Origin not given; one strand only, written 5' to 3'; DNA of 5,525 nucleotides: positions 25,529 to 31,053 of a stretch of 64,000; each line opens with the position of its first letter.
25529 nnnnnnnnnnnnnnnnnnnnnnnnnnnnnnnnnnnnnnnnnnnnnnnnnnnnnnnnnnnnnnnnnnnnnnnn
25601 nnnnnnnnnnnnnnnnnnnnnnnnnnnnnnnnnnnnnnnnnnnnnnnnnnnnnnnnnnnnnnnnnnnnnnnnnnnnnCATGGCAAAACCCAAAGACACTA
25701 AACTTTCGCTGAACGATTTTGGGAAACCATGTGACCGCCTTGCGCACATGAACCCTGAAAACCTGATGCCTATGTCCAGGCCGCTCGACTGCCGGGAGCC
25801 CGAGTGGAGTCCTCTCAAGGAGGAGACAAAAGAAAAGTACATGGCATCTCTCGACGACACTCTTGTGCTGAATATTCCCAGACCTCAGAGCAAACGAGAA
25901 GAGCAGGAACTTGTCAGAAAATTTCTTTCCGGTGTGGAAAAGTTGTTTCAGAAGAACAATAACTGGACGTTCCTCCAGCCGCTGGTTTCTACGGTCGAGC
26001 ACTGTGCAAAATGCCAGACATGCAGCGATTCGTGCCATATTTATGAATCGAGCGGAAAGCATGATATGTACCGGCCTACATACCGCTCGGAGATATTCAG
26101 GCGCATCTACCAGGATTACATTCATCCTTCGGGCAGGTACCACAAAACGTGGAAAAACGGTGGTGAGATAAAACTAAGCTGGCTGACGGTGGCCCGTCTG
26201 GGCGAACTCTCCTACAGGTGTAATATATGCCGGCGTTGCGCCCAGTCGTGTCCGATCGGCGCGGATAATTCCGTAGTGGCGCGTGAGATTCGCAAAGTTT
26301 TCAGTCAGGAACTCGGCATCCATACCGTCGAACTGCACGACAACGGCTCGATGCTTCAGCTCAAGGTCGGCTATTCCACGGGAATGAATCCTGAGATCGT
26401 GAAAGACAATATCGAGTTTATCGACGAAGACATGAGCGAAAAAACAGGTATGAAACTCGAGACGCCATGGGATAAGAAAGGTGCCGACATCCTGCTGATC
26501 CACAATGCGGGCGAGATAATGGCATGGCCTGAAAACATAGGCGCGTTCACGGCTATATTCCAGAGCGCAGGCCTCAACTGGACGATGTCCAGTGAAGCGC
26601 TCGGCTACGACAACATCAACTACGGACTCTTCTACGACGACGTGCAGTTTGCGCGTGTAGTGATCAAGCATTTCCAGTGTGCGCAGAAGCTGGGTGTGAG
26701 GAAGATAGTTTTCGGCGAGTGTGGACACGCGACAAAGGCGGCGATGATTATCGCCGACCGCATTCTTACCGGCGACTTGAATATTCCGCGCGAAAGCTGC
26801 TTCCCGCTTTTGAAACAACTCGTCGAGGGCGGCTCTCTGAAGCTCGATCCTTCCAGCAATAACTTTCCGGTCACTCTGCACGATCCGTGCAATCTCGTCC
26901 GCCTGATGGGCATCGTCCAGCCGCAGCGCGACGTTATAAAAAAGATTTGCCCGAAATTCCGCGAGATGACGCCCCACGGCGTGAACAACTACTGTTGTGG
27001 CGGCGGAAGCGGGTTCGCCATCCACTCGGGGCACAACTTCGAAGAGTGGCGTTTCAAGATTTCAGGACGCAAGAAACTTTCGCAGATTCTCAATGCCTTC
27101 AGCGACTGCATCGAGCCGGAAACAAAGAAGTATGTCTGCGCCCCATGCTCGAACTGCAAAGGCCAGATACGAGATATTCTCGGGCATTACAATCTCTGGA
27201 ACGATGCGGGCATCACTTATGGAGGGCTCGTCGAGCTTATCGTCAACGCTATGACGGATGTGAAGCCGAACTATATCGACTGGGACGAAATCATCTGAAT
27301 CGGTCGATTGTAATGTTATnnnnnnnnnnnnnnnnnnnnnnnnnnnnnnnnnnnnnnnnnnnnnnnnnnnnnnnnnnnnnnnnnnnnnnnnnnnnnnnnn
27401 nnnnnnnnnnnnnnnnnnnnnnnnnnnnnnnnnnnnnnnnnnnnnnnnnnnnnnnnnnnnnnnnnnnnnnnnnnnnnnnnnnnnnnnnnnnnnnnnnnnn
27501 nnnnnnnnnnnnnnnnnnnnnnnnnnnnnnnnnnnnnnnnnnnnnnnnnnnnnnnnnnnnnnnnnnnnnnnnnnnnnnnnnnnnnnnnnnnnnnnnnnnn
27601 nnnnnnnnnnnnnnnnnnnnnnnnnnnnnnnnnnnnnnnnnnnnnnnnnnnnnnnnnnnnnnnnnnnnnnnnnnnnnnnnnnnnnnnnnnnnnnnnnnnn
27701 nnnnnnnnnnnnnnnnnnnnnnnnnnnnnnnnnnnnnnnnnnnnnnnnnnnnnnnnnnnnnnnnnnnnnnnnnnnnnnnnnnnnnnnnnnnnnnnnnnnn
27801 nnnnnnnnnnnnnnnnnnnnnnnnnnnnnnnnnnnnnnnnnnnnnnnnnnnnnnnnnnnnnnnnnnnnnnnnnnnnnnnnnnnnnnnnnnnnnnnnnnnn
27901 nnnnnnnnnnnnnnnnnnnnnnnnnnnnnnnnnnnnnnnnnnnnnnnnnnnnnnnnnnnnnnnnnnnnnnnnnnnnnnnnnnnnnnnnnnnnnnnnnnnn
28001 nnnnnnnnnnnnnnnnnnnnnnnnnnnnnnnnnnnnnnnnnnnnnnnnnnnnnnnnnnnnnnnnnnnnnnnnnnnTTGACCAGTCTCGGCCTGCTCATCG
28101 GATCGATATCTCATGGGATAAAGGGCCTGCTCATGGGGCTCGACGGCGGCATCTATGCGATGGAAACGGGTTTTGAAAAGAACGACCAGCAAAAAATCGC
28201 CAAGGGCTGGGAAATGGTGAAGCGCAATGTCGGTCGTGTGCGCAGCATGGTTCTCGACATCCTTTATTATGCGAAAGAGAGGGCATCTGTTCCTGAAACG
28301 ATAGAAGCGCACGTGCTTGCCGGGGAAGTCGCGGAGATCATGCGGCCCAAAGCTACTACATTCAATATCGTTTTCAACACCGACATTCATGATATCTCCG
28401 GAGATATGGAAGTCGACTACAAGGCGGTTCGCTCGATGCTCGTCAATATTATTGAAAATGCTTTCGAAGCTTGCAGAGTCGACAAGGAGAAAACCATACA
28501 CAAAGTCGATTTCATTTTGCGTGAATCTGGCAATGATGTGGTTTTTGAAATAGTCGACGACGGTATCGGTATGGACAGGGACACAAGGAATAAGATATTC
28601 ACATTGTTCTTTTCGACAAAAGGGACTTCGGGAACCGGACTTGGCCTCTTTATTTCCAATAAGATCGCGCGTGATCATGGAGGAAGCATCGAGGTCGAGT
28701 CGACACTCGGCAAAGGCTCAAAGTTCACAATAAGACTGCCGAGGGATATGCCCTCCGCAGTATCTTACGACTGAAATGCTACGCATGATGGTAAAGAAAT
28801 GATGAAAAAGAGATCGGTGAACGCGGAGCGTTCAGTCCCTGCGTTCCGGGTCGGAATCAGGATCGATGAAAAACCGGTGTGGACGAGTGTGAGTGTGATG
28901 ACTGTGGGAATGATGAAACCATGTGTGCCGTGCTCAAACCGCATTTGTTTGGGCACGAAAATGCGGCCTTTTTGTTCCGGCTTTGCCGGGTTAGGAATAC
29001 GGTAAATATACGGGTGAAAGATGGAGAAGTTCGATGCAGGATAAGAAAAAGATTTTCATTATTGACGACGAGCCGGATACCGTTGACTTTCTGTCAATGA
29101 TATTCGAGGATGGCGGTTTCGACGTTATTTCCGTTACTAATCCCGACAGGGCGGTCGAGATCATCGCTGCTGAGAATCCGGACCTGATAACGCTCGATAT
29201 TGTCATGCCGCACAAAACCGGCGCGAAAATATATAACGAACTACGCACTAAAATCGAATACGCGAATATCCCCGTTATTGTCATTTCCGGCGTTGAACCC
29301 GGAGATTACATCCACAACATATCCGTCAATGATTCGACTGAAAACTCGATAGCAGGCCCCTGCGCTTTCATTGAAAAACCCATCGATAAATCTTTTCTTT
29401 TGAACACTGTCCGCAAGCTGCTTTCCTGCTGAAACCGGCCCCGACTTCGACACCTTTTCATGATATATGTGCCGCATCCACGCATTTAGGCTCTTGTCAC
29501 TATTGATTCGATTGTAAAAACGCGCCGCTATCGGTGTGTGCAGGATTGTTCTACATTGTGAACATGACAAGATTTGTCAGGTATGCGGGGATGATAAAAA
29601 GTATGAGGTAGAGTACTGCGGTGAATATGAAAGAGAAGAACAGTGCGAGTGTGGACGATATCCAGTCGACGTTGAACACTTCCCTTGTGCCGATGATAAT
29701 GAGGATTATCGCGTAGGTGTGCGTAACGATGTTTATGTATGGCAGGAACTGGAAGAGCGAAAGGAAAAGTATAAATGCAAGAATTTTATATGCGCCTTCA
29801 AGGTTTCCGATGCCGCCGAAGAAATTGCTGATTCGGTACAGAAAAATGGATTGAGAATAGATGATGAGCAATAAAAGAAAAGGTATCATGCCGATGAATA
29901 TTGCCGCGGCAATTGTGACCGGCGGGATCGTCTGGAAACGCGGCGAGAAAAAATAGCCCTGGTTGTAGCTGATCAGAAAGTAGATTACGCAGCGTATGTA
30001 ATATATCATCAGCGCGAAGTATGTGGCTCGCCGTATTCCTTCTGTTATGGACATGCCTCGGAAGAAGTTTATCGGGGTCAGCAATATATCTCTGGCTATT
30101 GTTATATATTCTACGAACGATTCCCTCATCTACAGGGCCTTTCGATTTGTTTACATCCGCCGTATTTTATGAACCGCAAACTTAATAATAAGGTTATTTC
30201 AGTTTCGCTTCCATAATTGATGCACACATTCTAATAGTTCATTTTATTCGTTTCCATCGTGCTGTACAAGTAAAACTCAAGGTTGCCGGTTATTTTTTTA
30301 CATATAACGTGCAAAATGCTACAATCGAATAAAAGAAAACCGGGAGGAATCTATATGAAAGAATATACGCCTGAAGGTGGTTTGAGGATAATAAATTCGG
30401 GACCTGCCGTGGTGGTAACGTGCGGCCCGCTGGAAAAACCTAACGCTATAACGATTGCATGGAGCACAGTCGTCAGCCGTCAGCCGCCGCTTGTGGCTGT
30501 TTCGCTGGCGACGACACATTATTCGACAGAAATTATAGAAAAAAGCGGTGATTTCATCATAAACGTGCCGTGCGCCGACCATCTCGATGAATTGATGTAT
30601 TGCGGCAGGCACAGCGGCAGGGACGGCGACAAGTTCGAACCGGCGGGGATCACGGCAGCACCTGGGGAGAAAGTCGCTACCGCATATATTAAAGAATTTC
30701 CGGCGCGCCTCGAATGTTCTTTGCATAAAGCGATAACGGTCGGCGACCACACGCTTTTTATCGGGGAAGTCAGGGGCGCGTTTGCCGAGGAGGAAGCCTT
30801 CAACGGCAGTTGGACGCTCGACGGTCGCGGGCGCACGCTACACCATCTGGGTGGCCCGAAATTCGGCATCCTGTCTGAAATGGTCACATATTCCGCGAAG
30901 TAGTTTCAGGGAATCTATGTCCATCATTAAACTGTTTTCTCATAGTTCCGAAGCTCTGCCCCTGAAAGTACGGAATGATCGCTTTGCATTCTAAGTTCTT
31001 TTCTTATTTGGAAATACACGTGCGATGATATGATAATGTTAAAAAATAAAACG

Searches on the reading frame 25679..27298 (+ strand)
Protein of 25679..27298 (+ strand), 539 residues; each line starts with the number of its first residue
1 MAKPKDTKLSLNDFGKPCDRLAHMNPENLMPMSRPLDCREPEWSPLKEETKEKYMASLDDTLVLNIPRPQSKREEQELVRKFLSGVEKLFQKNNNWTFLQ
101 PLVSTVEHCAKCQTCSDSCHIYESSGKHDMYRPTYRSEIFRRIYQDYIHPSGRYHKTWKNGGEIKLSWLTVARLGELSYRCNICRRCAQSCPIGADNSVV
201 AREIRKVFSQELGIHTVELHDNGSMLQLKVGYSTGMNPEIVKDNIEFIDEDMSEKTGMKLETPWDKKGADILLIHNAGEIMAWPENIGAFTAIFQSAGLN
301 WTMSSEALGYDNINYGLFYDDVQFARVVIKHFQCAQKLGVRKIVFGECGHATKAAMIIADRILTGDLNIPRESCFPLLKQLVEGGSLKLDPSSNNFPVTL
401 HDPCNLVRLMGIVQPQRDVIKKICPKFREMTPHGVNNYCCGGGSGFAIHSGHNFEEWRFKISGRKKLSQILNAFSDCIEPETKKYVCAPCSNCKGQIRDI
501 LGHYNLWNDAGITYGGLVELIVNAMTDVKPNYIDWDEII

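Call 16: search_protein_families(library=pfam, proteins=[window:25679-27298:+], max_evalue=0.00001)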
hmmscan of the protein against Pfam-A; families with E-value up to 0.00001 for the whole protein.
window:25679-27298:+ (539 aa): 2 families
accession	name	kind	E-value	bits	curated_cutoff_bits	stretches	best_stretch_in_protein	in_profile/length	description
PF13183.11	Fer4_8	-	5.5e-09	36.9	27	1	106-194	2-67/68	4Fe-4S dicluster domain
PF02754.22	CCG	-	1.5e-06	28.7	20.6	0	398-498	1-85/85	Cysteine-rich domain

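Call 51: search_protein_families(library=ncbifam, proteins=[window:25679-27298:+], max_evalue=0.00001)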
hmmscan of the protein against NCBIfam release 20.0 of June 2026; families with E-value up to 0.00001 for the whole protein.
window:25679-27298:+ (539 aa): 5 families
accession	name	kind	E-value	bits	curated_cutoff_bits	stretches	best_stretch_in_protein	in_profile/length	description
NF045796.1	DsrK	equivalog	1.7e-93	313.7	400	1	75-525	16-435/453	sulfate reduction electron transfer complex DsrMKJOP subunit DsrK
NF045724.1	ferredox_TmcB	equivalog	1.9e-58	198.1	735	1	104-507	38-414/430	electron transfer complex ferredoxin TmcB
NF045711.1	sulf_resp_HmcF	equivalog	2.8e-52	178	750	1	102-525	55-449/457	sulfate respiration complex iron-sulfur protein HmcF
NF045670.1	quin_L_LdhH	equivalog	1.8e-09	36.5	800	1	391-498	595-686/706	L-lactate dehydrogenase (quinone) large subunit LdhH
NF004898.0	PRK06259.1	equivalog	1.4e-07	30.5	385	1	394-505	375-471/488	fumarate reductase (CoM/CoB) subunit TfrB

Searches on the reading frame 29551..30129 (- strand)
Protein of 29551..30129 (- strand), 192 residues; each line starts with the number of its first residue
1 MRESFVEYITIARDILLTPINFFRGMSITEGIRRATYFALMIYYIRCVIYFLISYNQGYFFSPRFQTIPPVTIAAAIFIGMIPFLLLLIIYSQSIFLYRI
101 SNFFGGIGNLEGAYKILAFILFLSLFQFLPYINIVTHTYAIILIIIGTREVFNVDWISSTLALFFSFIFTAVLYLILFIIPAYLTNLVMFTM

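Call 51: search_protein_families(library=ncbifam, proteins=[window:29551-30129:-], max_evalue=0.00001)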
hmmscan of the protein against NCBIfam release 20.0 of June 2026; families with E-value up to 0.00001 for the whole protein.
window:29551-30129:- (192 aa): 0 families

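Call 68: search_protein_families(library=pfam, proteins=[window:29551-30129:-], max_evalue=0.001)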
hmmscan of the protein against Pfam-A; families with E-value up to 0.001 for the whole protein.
window:29551-30129:- (192 aa): 1 family
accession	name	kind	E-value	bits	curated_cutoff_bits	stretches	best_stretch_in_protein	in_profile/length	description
PF04893.22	Yip1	-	0.00016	22.1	28.6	1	14-177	2-171/173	Yip1 domain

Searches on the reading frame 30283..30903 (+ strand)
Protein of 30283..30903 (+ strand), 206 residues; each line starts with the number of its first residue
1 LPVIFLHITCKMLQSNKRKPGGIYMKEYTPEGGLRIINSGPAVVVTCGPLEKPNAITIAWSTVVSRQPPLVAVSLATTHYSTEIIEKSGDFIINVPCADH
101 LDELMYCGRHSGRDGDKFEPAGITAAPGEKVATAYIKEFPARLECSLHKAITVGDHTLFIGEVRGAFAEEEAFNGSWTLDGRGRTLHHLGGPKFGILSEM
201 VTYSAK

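Call 16: search_protein_families(library=pfam, proteins=[window:30283-30903:+], max_evalue=0.00001)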
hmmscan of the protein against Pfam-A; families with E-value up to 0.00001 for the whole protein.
window:30283-30903:+ (206 aa): 1 family
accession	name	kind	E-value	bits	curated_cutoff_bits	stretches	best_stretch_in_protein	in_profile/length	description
PF01613.24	Flavin_Reduct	-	3.4e-33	115.4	27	1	40-173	6-138/153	Flavin reductase like domain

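Call 51: search_protein_families(library=ncbifam, proteins=[window:30283-30903:+], max_evalue=0.00001)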
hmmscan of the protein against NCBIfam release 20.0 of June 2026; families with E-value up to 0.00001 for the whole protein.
window:30283-30903:+ (206 aa): 5 families
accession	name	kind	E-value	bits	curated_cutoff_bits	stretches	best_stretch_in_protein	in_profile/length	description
NF052639.1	FlvnRedFerAPor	equivalog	6.8e-10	38.8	260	1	40-164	17-133/158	flavin reductase FerA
NF045733.1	StyMonoxStyB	equivalog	2.1e-09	37.5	200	1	40-164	14-129/150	styrene monooxygenase NADH-dependent flavin reductase subunit StyB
NF045919.1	HphnlacHdxRed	equivalog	4.7e-09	35.8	340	1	61-163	41-137/309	p-hydroxyphenylacetate 3-hydroxylase reductase component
NF045630.1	monooxsub_HsaB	equivalog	9e-09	35.4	230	1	42-165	22-139/186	3-hydroxy-9,10-secoandrosta-1,3,5(10)-triene-9,17-dione monooxygenase reductase subunit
NF042921.1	HpaC_Thermus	equivalog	1.3e-06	28.5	200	1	39-164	14-128/150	4-hydroxyphenylacetate 3-monooxygenase reductase subunit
